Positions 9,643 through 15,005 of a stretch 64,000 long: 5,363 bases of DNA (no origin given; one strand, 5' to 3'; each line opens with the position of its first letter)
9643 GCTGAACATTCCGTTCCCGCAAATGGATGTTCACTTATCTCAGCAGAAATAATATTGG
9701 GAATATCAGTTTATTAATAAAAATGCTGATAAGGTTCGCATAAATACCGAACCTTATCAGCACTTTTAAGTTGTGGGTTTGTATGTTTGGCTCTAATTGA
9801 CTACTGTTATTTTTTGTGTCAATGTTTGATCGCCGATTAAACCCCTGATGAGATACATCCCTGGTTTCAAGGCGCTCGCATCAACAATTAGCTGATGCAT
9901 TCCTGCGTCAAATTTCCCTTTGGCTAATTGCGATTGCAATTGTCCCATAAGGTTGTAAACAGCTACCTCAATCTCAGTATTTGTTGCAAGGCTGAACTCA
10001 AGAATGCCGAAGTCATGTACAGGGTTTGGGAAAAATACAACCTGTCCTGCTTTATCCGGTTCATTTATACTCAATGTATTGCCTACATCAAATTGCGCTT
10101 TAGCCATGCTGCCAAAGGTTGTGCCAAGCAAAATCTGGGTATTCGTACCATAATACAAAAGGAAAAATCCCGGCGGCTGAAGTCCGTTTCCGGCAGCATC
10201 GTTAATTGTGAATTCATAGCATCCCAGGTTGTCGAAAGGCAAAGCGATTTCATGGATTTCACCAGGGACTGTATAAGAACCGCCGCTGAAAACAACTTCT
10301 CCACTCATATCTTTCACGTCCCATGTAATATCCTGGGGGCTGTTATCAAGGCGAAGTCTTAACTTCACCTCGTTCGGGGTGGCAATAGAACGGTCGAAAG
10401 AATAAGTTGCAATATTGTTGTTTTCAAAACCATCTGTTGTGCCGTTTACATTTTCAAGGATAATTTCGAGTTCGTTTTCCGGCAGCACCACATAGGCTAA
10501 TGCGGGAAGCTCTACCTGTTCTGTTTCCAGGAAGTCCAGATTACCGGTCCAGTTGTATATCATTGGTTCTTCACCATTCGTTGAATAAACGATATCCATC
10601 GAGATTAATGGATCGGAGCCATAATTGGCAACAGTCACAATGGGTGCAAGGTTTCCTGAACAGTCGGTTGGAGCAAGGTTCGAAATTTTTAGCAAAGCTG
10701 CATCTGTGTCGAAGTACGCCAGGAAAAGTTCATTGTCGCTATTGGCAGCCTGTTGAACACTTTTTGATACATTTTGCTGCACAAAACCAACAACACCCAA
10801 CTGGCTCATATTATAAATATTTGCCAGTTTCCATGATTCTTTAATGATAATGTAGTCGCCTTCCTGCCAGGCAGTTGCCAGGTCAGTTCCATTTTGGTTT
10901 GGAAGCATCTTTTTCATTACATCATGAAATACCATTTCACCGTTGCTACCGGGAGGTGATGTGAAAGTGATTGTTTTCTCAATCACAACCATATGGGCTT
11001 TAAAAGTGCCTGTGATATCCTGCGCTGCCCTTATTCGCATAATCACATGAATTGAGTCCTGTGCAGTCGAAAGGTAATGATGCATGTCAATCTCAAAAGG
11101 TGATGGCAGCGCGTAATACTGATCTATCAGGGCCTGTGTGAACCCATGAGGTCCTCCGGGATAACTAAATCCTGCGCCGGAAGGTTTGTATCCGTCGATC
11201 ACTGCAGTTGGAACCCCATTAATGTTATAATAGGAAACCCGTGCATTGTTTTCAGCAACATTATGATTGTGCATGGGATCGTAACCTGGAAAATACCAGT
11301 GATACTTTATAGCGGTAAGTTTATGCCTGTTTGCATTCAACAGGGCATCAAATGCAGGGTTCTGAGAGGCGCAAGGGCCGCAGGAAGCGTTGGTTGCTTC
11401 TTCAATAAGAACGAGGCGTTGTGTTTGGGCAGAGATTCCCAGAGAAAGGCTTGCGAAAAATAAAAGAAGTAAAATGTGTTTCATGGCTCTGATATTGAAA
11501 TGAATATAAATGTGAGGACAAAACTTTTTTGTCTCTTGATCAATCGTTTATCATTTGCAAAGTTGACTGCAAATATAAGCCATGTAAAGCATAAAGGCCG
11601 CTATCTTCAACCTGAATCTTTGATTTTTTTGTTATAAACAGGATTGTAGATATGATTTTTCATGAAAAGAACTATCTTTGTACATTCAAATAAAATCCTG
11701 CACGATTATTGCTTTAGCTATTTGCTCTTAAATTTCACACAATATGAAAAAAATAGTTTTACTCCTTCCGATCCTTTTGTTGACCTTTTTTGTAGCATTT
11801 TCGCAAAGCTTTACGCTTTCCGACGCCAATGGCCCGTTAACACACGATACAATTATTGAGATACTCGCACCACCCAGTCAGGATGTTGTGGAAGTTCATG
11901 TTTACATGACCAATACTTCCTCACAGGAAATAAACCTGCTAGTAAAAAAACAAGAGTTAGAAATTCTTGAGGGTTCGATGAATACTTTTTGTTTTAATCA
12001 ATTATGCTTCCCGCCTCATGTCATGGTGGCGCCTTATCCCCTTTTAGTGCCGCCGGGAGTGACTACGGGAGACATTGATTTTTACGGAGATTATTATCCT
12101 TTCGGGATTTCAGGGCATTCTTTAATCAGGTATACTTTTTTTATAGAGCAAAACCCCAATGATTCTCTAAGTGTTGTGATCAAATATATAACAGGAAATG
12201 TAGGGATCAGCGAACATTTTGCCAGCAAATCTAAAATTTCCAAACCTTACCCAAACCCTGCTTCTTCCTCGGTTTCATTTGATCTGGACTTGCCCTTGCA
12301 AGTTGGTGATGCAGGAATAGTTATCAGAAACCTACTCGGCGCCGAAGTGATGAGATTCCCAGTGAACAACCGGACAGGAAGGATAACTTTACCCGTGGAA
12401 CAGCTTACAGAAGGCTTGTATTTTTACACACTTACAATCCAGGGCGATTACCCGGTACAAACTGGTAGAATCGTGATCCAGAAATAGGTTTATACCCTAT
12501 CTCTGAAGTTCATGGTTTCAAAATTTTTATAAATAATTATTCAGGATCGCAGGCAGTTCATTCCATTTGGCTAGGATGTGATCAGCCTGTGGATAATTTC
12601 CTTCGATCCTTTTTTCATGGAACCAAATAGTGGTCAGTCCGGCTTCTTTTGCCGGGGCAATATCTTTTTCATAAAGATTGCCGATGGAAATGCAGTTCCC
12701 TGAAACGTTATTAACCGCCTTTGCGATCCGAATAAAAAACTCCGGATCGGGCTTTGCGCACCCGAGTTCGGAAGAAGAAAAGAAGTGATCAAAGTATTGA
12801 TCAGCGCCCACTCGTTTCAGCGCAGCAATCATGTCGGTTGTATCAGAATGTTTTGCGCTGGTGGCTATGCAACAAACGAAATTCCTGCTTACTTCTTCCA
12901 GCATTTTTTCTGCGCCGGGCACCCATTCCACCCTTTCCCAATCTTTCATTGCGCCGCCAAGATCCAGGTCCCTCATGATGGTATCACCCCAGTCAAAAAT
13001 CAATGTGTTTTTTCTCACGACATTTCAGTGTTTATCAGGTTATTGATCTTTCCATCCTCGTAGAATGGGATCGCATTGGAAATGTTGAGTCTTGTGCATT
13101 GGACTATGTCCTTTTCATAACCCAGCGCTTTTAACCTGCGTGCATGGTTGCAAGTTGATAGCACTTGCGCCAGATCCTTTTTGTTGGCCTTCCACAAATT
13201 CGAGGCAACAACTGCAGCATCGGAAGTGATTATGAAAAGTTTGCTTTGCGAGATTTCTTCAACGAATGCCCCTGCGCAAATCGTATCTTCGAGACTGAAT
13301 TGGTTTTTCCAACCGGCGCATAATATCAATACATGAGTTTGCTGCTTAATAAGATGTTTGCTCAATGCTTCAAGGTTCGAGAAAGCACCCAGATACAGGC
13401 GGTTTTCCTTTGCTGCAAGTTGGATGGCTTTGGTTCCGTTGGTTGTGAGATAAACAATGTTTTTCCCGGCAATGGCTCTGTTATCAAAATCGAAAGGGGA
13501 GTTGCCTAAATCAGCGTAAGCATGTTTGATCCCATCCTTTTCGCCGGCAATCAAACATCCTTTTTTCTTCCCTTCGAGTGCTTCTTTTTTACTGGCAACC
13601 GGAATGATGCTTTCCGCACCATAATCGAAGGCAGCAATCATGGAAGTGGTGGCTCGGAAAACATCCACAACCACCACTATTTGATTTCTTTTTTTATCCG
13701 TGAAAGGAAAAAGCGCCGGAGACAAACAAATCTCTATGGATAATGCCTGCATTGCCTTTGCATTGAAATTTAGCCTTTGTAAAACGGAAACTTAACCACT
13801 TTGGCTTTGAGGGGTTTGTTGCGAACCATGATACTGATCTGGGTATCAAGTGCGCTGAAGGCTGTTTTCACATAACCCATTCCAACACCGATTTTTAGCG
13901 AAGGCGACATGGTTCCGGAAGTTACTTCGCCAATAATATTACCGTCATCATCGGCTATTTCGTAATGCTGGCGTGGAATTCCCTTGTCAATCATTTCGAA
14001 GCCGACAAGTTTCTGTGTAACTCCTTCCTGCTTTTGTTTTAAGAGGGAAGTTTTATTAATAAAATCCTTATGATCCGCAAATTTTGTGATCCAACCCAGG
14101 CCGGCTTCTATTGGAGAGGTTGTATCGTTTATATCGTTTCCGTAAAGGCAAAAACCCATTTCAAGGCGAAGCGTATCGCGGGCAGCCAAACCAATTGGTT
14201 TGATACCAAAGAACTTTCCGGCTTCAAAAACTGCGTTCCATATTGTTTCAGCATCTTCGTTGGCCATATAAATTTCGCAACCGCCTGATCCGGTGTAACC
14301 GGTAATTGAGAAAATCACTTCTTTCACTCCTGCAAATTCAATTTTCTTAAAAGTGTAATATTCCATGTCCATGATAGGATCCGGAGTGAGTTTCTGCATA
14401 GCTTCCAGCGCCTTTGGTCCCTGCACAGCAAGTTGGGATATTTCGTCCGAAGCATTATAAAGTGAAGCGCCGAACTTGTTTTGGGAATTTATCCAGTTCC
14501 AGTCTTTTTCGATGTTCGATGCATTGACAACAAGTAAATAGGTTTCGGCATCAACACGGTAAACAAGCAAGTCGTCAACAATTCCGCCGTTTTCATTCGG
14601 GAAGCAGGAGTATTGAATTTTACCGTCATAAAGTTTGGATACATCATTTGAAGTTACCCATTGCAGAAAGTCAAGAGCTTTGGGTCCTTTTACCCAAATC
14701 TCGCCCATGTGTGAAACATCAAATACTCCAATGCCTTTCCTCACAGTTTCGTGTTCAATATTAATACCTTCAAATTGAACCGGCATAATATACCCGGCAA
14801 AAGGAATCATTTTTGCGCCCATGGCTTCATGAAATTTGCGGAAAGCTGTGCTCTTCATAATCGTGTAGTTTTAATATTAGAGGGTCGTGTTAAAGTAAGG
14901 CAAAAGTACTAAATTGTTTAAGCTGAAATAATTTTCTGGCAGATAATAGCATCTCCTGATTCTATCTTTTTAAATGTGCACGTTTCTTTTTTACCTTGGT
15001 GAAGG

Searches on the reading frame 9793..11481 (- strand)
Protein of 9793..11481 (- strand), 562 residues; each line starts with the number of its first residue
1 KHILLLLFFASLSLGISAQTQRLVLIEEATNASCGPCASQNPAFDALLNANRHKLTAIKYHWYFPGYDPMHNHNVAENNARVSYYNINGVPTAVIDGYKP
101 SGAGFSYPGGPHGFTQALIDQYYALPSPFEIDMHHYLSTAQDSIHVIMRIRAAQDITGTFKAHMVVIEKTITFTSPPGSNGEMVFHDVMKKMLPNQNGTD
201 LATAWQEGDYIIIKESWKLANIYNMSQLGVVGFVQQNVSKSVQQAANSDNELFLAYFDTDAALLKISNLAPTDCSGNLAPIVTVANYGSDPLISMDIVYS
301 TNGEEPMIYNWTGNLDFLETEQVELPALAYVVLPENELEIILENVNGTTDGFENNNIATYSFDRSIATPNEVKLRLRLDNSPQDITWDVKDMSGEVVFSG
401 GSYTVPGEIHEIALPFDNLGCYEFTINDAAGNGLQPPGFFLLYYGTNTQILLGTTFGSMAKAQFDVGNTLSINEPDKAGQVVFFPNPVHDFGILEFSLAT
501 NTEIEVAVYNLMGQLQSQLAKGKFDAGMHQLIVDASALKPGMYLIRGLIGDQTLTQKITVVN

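Call 67: search_protein_families(library=pfam, proteins=[window:9793-11481:-], max_evalue=0.00001)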
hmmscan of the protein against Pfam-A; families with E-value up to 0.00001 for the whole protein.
window:9793-11481:- (562 aa): 2 families
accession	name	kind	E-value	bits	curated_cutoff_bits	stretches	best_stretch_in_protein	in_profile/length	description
PF18962.6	Por_Secre_tail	-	6.3e-09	36.4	27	1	484-560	2-75/75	Secretion system C-terminal sorting domain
PF11551.14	Omp28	-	2e-07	31.5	34.9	1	83-247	6-164/171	Outer membrane protein Omp28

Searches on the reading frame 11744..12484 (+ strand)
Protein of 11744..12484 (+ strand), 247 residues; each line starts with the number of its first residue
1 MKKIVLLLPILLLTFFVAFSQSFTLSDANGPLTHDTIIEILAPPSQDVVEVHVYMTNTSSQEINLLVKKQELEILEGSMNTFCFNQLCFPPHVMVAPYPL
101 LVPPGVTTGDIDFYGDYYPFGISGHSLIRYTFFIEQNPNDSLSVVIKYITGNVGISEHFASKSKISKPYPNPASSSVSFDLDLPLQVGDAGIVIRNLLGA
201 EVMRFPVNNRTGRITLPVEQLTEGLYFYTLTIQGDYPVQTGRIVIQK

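Call 67: search_protein_families(library=pfam, proteins=[window:11744-12484:+], max_evalue=0.00001)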
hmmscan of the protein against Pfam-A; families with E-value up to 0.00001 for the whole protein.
window:11744-12484:+ (247 aa): 1 family
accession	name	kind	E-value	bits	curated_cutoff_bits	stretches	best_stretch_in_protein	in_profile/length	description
PF18962.6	Por_Secre_tail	-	3.8e-08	33.9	27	1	169-234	2-66/75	Secretion system C-terminal sorting domain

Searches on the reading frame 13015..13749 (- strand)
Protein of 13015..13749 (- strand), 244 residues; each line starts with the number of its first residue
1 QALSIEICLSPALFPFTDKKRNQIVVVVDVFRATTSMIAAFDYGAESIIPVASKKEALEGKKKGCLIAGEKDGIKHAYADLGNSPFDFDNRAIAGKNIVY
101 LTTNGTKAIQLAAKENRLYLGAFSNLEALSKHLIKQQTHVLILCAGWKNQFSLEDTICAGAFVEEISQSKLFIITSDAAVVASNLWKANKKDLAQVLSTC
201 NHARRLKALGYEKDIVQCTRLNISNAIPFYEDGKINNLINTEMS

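Call 67: search_protein_families(library=pfam, proteins=[window:13015-13749:-], max_evalue=0.00001)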
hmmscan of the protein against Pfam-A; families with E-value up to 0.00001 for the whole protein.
window:13015-13749:- (244 aa): 1 family
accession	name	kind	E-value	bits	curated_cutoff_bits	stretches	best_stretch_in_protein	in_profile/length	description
PF04029.19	2-ph_phosp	-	2.4e-71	239.9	26.4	1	19-232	10-225/226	2-phosphosulpholactate phosphatase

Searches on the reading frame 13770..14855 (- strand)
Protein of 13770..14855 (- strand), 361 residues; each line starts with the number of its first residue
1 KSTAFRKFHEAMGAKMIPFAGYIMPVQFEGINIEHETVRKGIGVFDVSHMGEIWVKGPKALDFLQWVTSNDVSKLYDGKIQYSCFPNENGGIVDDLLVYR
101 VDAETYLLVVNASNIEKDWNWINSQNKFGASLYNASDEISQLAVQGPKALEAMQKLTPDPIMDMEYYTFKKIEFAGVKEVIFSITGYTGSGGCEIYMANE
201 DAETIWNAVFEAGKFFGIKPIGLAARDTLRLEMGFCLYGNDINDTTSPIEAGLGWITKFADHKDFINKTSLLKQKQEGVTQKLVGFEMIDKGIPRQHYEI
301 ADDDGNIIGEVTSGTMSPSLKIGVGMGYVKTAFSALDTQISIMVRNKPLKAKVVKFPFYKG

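Call 68: search_protein_families(library=pfam, proteins=[window:13770-14855:-], max_evalue=0.00001)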
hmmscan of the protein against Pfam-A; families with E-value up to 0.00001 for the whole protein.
window:13770-14855:- (361 aa): 2 families
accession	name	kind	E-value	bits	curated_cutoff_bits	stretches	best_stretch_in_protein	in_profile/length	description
PF01571.26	GCV_T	-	3.4e-89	298.9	25.6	1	7-255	3-254/255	Aminomethyltransferase folate-binding domain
PF08669.17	GCV_T_C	-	1.7e-22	79.5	25.9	1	282-360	2-80/80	Glycine cleavage T-protein C-terminal barrel domain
